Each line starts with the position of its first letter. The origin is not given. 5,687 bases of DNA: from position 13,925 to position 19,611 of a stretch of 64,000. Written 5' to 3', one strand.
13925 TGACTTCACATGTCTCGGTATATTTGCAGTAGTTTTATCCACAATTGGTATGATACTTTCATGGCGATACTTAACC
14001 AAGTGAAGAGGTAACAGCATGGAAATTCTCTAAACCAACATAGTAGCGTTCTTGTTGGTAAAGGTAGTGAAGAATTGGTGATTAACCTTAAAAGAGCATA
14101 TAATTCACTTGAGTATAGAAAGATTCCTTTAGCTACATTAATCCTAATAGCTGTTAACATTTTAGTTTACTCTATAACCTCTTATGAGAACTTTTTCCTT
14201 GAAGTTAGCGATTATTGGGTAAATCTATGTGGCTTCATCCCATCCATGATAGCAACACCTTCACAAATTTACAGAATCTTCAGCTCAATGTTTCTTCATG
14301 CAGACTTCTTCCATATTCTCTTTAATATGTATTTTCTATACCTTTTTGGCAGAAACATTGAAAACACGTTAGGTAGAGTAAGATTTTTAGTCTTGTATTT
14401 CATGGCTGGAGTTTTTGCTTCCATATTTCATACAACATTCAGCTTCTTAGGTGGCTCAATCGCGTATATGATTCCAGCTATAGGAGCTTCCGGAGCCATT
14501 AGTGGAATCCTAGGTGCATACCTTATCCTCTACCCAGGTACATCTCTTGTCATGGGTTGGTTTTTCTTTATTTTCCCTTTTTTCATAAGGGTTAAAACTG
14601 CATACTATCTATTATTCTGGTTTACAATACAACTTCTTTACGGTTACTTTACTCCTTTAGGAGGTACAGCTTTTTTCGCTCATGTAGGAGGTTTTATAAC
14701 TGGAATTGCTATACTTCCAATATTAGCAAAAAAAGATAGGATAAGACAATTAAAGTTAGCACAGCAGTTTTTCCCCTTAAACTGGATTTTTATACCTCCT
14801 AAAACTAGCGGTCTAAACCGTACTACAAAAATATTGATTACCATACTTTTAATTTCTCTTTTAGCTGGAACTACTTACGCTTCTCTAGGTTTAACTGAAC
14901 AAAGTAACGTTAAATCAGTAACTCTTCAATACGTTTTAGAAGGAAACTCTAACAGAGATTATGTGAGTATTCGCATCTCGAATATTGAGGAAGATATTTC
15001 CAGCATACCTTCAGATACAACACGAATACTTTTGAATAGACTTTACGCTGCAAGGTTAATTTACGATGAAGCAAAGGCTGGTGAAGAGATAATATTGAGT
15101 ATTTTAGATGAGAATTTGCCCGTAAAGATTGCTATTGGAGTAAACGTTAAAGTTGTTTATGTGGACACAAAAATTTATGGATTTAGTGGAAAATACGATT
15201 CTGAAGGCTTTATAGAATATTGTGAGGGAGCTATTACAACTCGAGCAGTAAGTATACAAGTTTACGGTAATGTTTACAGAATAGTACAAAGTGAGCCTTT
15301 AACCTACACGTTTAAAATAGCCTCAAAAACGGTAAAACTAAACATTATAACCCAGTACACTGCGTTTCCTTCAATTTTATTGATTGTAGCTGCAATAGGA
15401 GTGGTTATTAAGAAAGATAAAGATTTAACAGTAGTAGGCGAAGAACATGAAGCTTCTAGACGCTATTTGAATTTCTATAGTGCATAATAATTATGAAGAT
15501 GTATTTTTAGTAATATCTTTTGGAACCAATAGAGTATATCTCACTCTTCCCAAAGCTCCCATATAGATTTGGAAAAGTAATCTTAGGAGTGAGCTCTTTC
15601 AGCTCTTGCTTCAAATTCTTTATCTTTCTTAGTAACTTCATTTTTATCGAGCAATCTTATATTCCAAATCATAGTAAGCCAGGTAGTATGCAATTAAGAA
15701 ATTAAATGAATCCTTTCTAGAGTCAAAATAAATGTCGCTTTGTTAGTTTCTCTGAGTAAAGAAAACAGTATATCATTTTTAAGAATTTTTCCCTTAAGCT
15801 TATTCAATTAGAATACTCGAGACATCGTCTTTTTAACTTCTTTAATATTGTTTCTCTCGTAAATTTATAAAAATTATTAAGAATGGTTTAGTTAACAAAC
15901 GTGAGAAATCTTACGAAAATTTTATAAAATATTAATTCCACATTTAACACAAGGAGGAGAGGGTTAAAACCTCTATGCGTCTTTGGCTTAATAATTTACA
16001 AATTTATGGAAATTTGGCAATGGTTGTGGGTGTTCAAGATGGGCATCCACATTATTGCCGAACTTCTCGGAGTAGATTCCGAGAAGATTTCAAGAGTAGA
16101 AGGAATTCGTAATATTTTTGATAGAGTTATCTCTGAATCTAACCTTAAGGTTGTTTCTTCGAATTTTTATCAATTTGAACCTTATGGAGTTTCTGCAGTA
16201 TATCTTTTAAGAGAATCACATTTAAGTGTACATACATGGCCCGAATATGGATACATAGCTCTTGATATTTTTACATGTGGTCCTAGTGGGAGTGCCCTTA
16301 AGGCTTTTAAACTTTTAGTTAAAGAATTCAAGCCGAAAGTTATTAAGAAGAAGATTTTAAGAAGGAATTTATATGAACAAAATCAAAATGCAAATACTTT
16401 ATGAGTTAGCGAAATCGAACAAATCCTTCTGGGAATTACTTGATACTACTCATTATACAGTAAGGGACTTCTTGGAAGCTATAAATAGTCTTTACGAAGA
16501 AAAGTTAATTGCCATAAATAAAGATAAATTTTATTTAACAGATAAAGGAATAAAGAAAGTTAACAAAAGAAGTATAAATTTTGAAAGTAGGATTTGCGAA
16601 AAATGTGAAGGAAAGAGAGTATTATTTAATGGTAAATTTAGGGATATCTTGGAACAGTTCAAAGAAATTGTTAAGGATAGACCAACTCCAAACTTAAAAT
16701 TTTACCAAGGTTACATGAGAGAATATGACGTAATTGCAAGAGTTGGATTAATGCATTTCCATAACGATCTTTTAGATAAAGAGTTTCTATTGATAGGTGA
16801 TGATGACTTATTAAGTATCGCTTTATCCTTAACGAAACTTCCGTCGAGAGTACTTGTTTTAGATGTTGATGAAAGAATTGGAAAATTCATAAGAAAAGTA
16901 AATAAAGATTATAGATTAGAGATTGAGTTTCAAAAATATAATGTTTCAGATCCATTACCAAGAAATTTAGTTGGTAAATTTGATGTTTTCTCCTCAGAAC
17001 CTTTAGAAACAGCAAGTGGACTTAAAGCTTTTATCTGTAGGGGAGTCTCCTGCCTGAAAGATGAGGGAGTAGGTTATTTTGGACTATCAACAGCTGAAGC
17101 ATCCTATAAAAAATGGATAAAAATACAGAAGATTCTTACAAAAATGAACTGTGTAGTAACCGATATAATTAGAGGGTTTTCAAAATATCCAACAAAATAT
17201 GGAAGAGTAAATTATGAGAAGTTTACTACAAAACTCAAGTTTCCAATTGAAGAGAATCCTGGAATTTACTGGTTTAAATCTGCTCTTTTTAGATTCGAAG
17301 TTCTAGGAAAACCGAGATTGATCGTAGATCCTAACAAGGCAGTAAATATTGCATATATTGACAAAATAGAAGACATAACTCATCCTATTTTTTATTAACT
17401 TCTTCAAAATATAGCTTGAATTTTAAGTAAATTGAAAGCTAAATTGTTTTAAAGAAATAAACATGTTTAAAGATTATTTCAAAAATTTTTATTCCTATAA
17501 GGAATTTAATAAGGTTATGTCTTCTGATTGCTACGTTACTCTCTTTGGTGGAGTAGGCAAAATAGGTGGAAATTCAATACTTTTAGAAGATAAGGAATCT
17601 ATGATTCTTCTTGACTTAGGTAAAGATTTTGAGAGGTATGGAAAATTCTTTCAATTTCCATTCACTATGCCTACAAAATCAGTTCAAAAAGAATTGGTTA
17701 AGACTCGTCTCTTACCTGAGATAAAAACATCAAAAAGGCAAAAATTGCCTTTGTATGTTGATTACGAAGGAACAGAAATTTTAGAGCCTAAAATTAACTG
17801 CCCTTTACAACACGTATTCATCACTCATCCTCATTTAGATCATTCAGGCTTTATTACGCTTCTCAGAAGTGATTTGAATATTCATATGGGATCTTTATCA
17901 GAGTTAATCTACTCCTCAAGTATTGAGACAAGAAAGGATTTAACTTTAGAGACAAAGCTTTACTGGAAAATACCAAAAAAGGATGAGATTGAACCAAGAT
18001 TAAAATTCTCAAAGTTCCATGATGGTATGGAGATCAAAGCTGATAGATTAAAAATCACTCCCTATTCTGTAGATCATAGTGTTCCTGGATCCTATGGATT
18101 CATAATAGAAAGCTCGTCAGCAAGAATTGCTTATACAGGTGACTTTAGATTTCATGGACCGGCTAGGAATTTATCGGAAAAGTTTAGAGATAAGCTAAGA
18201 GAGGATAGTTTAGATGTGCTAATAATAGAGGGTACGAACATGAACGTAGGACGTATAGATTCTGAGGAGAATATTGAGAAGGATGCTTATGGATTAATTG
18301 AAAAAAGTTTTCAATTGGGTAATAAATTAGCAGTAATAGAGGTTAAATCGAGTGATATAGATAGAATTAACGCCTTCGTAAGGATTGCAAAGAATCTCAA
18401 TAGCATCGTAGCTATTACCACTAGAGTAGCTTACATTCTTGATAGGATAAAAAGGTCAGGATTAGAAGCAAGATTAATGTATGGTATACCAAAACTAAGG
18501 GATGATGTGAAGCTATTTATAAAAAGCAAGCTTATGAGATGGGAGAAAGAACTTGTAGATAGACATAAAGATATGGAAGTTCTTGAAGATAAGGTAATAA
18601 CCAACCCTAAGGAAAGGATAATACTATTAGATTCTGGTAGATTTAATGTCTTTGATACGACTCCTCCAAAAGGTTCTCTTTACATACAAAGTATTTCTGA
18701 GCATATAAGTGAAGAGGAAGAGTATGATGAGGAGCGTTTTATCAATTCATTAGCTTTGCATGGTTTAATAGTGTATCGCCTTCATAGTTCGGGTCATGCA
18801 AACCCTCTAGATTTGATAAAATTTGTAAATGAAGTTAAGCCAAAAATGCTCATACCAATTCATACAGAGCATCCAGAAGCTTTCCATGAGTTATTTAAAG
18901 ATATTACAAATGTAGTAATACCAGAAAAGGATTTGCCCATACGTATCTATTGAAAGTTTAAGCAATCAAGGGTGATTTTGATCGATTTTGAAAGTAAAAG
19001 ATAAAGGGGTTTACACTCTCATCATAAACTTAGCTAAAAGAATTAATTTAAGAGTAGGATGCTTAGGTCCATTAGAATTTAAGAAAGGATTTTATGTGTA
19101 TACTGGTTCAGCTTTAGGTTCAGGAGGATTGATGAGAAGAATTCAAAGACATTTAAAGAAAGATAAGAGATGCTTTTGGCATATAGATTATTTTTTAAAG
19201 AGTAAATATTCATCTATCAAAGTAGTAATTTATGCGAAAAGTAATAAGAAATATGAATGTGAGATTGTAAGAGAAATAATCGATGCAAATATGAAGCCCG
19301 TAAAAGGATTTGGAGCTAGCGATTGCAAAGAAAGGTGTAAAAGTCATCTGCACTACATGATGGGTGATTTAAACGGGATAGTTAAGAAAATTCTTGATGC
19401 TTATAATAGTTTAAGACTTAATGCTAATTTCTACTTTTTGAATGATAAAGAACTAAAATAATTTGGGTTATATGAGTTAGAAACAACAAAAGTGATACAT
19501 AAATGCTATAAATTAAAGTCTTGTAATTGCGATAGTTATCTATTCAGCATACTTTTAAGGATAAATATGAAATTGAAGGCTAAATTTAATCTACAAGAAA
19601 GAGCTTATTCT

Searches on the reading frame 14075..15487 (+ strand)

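Call 23: search_protein_families(library=pfam, proteins=[window:14075-15487:+], max_evalue=0.00001)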
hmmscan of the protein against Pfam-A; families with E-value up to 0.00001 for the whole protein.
window:14075-15487:+ (470 aa): 1 family
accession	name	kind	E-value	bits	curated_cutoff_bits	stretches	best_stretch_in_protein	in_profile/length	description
PF01694.28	Rhomboid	-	4.4e-34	118.2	22.6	1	63-219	2-142/143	Rhomboid domain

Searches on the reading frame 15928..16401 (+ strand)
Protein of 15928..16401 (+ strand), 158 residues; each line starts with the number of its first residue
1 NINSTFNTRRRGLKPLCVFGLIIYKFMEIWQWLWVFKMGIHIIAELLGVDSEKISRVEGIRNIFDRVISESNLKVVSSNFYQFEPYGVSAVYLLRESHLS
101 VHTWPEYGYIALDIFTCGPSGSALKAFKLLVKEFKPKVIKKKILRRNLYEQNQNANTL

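Call 63: search_protein_families(library=pfam, proteins=[window:15928-16401:+], max_evalue=0.0001)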
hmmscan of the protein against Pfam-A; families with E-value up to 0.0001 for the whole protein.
window:15928-16401:+ (158 aa): 1 family
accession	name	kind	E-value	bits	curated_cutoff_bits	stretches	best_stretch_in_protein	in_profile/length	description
PF02675.21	AdoMet_dc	-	9.3e-35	119.7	25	1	41-146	1-106/107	S-adenosylmethionine decarboxylase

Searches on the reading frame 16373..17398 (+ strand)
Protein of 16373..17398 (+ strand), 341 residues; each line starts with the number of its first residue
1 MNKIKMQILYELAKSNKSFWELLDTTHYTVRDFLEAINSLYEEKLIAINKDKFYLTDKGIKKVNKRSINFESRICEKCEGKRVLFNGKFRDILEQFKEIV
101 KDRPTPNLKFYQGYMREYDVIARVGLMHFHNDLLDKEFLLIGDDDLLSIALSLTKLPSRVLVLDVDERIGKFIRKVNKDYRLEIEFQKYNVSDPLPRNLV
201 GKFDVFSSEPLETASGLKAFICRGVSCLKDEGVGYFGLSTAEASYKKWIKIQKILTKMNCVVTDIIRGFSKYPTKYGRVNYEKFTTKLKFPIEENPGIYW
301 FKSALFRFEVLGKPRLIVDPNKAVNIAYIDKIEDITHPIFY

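Call 23: search_protein_families(library=pfam, proteins=[window:16373-17398:+], max_evalue=0.00001)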
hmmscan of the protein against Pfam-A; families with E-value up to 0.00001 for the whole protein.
window:16373-17398:+ (341 aa): 1 family
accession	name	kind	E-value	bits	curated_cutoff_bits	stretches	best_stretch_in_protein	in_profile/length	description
PF01861.22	BpsA_C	-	5.4e-71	239.1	27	1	91-330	1-238/243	Branched-chain polyamine synthase A C-terminal domain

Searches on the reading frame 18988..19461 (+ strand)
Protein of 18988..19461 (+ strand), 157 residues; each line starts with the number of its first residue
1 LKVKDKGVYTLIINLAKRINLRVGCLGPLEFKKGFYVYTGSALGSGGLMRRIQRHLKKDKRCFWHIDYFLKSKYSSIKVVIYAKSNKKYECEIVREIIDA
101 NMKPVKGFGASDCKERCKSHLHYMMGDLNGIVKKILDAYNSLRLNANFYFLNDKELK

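Call 23: search_protein_families(library=pfam, proteins=[window:18988-19461:+], max_evalue=0.00001)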
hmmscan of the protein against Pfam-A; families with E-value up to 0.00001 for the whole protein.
window:18988-19461:+ (157 aa): 1 family
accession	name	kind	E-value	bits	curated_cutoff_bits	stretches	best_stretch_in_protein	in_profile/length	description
PF01986.22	DUF123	-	4.4e-30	104.5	25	1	30-123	2-95/95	Domain of unknown function DUF123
